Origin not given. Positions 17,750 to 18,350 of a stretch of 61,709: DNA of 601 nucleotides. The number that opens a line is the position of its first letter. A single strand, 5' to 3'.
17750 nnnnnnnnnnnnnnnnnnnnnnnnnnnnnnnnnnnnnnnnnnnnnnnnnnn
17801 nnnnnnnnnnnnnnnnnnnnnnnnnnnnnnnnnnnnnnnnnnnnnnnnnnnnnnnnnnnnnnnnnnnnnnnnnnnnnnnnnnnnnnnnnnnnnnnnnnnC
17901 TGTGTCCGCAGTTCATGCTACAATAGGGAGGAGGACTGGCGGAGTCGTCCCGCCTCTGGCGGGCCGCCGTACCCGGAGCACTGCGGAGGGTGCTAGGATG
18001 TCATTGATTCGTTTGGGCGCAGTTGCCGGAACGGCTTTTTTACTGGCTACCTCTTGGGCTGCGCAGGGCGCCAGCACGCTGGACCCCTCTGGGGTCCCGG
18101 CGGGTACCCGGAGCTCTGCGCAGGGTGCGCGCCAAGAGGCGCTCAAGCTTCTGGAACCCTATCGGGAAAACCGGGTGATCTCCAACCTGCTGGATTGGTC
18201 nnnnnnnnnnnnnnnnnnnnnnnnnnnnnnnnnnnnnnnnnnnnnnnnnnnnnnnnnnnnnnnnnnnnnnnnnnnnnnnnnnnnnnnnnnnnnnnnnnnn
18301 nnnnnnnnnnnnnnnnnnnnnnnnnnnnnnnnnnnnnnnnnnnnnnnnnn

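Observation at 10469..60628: Family-2: second 57-nt genic mini-element with a hairpin whose stem co-varies between copies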

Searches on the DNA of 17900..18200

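Call 19: search_rna_families(source=window, start=17900, end=18200, threshold=evalue, max_evalue=10)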
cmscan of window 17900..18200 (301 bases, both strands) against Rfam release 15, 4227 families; matches with E-value up to 10: 1.
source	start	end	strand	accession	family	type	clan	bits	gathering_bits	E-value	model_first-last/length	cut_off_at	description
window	18080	18169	+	RF02248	Six3os1_3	Gene; lncRNA;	-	9.7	40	4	1-75/75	no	Six3os1 conserved region 3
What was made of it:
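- On Any Rfam RNA family: Over two copies at E up to 10 there was only a 9.7-bit chance hit (call 19).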
